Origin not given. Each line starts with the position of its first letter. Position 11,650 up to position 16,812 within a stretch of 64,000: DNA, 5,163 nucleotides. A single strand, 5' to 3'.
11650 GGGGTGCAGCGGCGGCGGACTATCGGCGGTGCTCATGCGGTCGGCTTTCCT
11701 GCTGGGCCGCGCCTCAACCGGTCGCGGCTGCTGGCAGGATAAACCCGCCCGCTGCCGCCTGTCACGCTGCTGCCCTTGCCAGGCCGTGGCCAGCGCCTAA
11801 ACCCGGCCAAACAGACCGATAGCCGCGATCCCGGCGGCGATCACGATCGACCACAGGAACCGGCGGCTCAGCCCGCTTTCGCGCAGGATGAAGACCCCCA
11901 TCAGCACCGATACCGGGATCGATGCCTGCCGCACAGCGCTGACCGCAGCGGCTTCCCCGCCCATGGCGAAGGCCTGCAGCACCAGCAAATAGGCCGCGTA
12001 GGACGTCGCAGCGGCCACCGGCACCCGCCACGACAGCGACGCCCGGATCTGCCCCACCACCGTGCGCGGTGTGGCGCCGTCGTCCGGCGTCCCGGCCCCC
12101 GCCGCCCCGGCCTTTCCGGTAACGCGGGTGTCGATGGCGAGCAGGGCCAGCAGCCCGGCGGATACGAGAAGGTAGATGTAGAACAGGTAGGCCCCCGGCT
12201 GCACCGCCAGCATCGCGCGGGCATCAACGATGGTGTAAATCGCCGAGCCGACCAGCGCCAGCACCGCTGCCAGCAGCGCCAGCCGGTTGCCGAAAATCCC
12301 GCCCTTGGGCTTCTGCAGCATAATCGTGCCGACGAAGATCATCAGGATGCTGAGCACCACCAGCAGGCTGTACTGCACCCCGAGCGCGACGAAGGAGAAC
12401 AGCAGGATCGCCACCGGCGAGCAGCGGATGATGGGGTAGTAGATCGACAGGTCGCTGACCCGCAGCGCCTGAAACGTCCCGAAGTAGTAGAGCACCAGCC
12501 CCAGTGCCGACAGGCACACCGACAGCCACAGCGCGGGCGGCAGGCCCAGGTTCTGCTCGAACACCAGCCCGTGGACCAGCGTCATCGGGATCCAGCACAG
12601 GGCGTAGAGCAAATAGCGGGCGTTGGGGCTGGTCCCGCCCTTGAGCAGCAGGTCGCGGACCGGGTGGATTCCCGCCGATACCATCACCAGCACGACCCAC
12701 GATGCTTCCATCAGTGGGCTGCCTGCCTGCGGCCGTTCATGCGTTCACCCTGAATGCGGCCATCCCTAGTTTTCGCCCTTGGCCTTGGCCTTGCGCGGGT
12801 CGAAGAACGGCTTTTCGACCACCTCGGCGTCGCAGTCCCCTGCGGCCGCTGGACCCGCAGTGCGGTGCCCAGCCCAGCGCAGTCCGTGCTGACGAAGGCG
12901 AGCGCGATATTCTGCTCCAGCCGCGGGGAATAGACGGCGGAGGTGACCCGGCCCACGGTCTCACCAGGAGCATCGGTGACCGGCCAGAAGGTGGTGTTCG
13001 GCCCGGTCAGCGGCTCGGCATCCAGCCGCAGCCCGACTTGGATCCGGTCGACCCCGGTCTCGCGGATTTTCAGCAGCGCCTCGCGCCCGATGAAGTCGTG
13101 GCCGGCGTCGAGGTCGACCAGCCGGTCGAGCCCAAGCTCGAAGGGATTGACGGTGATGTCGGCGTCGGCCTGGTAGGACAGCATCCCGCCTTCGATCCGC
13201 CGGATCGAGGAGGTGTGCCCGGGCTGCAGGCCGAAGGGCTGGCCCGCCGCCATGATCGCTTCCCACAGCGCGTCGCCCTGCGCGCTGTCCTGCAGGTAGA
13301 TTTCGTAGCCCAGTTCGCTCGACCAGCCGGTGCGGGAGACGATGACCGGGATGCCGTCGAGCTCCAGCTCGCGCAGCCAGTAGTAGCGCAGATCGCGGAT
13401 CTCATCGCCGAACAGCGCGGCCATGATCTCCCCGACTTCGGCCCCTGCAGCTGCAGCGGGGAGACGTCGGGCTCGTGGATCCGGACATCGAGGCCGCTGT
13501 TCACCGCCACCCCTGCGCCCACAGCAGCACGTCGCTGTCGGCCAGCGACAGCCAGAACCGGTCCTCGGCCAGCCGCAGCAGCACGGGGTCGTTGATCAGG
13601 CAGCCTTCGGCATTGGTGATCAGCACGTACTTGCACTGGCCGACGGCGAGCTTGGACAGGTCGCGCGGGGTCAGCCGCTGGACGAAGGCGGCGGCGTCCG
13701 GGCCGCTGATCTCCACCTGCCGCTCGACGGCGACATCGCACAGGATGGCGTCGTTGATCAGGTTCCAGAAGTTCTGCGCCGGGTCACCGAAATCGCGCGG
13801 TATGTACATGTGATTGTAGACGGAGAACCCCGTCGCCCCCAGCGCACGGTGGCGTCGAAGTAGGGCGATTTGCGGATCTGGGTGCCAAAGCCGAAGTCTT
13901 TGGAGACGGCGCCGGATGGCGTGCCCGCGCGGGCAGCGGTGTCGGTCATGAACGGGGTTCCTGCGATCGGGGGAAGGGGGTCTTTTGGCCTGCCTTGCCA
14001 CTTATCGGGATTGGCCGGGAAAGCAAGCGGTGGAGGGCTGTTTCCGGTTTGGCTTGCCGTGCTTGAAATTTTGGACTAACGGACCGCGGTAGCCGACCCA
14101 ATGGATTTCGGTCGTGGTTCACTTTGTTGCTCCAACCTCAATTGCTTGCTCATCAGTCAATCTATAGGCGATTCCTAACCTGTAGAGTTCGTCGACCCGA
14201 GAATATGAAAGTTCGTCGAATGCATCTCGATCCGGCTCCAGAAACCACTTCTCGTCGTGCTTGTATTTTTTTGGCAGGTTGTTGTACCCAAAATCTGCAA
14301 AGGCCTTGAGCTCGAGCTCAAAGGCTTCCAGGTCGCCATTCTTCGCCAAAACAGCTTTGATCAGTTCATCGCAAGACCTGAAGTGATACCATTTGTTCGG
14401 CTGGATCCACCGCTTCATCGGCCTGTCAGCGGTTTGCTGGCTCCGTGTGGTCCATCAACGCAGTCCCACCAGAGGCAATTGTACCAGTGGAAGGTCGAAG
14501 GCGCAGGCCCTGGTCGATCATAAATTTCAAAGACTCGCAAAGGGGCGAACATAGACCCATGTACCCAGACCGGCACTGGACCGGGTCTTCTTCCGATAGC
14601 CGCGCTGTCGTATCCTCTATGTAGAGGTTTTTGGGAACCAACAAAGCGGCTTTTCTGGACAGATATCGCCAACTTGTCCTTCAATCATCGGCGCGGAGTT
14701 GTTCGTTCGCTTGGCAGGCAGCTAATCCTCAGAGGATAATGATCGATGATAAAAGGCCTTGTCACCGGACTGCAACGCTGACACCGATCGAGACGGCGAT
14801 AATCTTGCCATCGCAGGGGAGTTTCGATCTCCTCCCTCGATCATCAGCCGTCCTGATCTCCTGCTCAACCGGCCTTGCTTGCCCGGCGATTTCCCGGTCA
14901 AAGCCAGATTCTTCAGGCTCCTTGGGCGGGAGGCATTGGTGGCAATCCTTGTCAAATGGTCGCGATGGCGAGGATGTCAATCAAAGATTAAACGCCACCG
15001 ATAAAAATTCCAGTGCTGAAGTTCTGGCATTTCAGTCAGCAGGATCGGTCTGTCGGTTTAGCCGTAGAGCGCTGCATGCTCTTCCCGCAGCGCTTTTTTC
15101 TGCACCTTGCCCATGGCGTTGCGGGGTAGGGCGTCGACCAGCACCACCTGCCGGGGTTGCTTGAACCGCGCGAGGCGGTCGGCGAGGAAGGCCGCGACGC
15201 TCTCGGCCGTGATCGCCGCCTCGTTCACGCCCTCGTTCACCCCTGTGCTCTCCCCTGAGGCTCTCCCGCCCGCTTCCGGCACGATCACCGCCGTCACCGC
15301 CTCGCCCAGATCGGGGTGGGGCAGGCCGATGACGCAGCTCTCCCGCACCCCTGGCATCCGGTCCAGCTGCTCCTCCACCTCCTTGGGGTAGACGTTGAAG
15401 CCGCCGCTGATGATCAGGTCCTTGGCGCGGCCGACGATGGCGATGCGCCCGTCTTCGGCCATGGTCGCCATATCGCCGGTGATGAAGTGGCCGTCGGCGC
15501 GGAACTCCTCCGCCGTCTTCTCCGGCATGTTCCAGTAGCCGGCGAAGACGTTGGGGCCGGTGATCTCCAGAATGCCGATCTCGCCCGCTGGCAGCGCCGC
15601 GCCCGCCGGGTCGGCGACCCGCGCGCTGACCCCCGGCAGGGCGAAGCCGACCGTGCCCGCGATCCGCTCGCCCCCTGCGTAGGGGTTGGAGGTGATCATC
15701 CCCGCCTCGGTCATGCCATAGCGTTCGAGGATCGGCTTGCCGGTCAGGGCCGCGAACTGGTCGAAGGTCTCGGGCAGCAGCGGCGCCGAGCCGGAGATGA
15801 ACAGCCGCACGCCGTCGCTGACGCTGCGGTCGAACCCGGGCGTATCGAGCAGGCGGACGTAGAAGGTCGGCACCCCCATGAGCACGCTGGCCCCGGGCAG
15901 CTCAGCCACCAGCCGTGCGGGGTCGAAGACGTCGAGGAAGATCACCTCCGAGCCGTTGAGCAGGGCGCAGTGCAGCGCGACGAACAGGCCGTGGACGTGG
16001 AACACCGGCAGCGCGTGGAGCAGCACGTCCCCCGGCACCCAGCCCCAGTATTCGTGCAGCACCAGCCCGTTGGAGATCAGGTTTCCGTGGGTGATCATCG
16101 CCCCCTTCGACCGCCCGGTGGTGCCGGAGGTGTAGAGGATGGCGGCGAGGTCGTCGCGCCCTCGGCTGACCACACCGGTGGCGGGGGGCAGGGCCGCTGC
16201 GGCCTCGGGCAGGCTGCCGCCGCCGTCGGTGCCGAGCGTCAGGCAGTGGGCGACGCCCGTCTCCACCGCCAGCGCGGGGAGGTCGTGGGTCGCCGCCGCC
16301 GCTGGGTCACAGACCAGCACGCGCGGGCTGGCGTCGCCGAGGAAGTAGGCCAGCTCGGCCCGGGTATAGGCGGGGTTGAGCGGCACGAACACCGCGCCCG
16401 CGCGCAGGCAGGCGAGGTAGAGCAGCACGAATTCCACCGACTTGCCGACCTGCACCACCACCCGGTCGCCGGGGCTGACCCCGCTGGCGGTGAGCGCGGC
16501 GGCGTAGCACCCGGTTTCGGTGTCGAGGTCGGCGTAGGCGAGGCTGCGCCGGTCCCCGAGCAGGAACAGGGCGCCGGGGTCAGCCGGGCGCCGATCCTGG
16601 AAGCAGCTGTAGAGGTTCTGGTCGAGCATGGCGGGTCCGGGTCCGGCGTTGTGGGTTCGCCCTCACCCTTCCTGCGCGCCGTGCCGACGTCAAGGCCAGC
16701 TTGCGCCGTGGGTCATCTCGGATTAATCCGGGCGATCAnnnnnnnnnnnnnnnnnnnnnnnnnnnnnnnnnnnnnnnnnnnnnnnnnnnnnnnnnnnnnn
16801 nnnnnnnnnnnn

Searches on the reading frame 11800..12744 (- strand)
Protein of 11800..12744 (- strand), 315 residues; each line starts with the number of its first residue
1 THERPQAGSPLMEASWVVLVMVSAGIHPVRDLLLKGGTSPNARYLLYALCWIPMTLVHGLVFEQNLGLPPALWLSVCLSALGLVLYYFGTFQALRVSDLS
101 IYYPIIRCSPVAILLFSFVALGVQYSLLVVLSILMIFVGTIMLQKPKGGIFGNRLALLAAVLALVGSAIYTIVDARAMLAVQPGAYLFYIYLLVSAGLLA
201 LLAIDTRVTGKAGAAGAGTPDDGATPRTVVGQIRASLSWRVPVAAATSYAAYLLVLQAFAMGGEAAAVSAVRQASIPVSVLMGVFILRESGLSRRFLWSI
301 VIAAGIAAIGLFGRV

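Call 56: search_protein_families(library=pfam, proteins=[window:11800-12744:-], max_evalue=0.00001)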
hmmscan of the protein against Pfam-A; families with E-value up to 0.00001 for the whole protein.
window:11800-12744:- (315 aa): 1 family
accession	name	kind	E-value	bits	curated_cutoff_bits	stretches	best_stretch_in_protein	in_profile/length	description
PF00892.27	EamA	-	5.2e-08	33.7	28.2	0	16-143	6-133/135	EamA-like transporter family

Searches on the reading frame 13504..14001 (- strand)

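Call 58: search_protein_families(library=pfam, proteins=[window:13504-14001:-], max_evalue=0.00001)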
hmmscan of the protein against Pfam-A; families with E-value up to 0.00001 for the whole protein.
window:13504-14001:- (166 aa): 1 family
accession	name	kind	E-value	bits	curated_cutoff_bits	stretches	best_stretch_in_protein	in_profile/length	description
PF01571.26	GCV_T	-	2.2e-17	63.6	25.6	1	49-152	3-107/255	Aminomethyltransferase folate-binding domain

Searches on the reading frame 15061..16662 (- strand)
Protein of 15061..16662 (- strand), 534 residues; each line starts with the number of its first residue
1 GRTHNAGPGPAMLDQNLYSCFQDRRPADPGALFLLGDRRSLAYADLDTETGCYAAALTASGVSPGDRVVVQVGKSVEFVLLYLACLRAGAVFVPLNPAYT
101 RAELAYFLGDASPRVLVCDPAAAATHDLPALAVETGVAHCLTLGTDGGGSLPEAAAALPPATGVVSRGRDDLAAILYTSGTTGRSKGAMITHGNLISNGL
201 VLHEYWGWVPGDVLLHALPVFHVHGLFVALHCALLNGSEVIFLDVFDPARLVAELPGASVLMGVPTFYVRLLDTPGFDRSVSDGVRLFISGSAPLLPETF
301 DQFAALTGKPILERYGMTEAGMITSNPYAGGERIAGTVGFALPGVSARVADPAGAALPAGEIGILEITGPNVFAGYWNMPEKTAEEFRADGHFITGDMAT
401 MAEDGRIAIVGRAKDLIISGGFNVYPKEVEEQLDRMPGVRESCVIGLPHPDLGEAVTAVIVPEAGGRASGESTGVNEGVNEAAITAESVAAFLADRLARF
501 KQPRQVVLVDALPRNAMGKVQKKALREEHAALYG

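Call 56: search_protein_families(library=pfam, proteins=[window:15061-16662:-], max_evalue=0.00001)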
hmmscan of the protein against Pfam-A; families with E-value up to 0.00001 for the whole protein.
window:15061-16662:- (534 aa): 2 families
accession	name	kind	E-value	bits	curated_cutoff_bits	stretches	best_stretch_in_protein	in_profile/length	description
PF00501.34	AMP-binding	-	2.2e-83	280.7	29.9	1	28-377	8-384/384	AMP-binding enzyme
PF13193.12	AMP-binding_C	-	1.2e-14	55.4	24.5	1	428-519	1-76/76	AMP-binding enzyme C-terminal domain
